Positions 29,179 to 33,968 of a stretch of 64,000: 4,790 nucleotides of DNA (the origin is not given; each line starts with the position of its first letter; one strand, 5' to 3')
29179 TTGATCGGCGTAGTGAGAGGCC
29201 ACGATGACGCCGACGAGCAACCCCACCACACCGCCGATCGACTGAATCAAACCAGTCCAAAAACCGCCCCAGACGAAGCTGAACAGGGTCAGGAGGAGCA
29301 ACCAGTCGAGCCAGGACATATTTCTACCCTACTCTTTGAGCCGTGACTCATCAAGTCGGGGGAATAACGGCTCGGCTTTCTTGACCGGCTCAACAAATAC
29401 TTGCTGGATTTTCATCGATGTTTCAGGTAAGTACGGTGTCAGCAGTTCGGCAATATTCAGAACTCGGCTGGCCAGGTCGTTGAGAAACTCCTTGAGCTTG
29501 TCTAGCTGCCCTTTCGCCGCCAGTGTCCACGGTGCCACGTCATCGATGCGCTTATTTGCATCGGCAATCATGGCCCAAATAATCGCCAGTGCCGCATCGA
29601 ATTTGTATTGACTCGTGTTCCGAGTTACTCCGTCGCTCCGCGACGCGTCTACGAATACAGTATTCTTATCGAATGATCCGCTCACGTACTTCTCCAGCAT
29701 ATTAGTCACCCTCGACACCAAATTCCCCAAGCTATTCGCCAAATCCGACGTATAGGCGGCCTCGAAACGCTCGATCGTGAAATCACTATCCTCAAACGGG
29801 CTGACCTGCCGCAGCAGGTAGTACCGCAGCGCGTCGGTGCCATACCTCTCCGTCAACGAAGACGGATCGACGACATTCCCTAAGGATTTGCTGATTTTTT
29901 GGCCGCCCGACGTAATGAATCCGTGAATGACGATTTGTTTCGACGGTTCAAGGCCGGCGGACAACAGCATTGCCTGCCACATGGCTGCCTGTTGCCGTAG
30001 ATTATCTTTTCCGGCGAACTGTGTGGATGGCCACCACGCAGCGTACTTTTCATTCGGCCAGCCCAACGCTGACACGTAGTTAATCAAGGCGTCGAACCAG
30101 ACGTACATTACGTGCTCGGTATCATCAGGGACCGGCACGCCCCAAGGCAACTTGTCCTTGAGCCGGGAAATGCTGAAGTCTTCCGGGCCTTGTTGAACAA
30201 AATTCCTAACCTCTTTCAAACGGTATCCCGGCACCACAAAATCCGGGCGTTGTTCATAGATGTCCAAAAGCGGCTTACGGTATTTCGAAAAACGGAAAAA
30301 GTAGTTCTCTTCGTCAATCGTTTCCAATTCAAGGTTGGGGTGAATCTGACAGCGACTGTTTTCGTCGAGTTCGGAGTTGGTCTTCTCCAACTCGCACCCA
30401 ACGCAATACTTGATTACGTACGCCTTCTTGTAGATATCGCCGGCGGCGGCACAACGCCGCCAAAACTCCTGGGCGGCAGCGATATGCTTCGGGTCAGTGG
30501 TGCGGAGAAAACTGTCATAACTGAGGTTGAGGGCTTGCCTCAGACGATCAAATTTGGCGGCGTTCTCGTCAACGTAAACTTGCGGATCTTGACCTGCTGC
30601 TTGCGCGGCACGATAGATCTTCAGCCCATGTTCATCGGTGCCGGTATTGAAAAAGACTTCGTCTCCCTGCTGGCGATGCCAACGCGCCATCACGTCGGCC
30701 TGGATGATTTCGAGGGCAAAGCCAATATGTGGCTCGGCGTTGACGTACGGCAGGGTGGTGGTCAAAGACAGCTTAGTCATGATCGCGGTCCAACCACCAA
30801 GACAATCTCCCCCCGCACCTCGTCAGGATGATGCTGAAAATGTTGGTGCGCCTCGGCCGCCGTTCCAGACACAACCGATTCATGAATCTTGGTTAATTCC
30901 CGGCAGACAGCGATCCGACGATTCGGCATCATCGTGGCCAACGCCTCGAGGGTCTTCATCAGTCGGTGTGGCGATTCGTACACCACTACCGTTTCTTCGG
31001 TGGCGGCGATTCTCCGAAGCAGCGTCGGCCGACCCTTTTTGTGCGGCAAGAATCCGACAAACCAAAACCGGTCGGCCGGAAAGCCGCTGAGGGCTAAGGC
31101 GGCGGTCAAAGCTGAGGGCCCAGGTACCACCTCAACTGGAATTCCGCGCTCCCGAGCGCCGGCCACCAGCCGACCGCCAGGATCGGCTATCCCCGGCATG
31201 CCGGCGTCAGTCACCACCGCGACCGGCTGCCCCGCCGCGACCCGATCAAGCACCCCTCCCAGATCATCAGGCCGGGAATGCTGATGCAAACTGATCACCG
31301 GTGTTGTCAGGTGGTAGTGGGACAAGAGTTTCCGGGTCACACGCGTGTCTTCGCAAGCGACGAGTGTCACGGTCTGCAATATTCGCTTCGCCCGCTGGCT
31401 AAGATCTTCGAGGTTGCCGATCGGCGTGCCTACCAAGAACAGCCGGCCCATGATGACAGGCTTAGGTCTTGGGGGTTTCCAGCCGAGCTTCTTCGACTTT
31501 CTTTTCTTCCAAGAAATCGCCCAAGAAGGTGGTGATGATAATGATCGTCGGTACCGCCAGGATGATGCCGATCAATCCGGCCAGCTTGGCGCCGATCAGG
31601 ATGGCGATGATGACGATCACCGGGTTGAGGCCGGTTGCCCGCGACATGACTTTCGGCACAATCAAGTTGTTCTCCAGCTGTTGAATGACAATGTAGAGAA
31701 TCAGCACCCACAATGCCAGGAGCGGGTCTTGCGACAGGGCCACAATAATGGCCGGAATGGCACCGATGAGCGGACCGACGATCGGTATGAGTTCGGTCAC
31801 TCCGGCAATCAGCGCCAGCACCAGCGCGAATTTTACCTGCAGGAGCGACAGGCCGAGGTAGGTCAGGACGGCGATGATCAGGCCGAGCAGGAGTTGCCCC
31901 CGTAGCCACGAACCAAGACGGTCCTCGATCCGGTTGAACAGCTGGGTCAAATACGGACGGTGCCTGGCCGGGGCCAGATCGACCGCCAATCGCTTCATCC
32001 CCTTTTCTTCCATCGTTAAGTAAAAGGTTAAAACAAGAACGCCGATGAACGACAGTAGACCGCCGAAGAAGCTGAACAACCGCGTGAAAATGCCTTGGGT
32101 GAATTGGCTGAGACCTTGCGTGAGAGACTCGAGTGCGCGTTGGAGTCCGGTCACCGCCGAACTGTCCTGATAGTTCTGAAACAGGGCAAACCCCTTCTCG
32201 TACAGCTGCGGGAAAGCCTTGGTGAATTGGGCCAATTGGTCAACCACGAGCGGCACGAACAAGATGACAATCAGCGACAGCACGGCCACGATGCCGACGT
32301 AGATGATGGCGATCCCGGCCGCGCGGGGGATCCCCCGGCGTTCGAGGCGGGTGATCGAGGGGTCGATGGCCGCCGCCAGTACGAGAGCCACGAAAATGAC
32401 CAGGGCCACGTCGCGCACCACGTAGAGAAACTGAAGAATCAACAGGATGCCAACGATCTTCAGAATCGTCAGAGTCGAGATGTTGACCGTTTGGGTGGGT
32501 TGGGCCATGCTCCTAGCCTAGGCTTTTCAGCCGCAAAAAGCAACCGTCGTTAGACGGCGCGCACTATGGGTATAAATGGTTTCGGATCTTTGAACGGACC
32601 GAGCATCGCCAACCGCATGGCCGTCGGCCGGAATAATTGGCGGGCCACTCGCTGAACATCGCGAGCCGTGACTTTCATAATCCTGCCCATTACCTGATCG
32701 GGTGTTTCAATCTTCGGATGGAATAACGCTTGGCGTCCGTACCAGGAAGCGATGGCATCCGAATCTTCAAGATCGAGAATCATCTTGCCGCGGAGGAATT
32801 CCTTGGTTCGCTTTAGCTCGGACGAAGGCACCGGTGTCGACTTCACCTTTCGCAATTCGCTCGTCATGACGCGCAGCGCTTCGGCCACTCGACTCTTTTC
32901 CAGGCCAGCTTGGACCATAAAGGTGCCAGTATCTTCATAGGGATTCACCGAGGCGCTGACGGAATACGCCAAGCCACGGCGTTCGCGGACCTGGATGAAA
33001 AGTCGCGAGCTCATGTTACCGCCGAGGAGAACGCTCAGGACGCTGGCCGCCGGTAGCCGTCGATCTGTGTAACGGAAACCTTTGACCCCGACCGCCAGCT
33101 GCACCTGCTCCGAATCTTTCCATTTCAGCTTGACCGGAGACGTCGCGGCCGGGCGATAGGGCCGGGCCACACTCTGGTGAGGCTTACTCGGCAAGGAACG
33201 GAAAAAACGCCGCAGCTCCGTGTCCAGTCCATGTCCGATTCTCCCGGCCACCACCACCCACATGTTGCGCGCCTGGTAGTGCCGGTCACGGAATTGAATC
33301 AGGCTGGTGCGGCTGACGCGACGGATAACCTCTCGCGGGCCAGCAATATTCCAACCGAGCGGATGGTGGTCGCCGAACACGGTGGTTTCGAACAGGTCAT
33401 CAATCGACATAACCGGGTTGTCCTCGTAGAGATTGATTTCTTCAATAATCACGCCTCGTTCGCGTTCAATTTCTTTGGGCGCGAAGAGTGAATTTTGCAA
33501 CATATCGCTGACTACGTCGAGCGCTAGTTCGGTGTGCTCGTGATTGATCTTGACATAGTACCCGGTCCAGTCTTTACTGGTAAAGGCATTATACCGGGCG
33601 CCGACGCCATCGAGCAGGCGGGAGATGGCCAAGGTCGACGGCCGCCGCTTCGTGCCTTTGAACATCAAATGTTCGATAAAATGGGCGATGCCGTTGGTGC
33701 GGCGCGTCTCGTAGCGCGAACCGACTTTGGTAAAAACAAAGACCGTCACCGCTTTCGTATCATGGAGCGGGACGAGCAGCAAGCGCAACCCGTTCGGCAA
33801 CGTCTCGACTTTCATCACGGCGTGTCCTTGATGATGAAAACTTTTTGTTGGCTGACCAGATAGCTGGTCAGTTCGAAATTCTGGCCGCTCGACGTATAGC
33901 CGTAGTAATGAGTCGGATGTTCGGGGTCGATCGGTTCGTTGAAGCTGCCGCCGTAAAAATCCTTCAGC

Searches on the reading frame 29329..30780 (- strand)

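Call 57: search_protein_families(library=pfam, proteins=[window:29329-30780:-], max_evalue=0.00001)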
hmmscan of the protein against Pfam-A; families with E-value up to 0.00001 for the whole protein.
window:29329-30780:- (483 aa): 3 families
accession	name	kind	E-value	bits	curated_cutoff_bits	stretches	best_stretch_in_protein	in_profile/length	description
PF09334.17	tRNA-synt_1g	-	3.4e-91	306.4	20.1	2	136-358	157-390/391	tRNA synthetases class I (M)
PF00133.28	tRNA-synt_1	-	3.5e-34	118.7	22.7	2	222-327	296-406/414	tRNA synthetases class I (I, L, M and V)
PF01406.26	tRNA-synt_1e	-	4.6e-10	39.8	27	0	281-325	239-283/301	tRNA synthetases class I (C) catalytic domain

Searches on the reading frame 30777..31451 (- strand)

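Call 57: search_protein_families(library=pfam, proteins=[window:30777-31451:-], max_evalue=0.00001)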
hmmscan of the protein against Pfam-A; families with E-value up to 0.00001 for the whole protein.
window:30777-31451:- (224 aa): 1 family
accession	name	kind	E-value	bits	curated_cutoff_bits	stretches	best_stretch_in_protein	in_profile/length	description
PF00590.25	TP_methylase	-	1.5e-38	133.3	27.8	1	4-201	2-211/212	Tetrapyrrole (Corrin/Porphyrin) Methylases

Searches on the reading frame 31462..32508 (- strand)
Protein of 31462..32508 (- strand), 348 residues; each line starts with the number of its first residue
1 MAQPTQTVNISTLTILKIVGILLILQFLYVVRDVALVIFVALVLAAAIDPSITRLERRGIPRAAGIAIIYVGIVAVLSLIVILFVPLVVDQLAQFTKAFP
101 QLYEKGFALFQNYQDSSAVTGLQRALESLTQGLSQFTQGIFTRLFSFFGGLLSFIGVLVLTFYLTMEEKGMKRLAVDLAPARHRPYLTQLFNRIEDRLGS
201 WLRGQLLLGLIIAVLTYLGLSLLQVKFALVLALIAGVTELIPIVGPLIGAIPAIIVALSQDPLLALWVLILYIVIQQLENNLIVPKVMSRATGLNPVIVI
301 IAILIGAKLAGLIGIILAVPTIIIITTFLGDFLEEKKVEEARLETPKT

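Call 57: search_protein_families(library=pfam, proteins=[window:31462-32508:-], max_evalue=0.00001)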
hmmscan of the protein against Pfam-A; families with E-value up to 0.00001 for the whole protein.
window:31462-32508:- (348 aa): 1 family
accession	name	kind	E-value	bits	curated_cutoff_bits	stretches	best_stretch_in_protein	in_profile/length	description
PF01594.21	AI-2E_transport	-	4.8e-67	226.9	34.3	1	19-331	6-325/327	AI-2E family transporter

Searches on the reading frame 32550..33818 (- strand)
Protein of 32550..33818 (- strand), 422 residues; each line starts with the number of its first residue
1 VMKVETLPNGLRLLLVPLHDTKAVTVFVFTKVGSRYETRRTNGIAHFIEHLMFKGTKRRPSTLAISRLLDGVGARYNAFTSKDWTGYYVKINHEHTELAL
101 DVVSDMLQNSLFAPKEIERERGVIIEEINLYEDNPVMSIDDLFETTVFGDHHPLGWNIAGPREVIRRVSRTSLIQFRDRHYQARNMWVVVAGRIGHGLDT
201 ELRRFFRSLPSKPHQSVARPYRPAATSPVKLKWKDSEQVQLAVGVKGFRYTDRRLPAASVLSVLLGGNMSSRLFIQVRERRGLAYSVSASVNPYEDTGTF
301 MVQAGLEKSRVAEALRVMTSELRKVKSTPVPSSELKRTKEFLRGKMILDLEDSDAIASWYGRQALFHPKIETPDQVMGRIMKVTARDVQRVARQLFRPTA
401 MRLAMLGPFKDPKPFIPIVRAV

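Call 57: search_protein_families(library=pfam, proteins=[window:32550-33818:-], max_evalue=0.00001)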
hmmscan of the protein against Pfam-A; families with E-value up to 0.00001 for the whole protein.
window:32550-33818:- (422 aa): 2 families
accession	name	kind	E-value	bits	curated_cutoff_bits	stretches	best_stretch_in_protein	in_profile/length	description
PF05193.26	Peptidase_M16_C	-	1.3e-36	126.6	23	1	168-340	2-179/181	Peptidase M16 inactive domain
PF00675.25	Peptidase_M16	-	5.1e-36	124.2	22.3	1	19-150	8-138/149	Insulinase (Peptidase family M16)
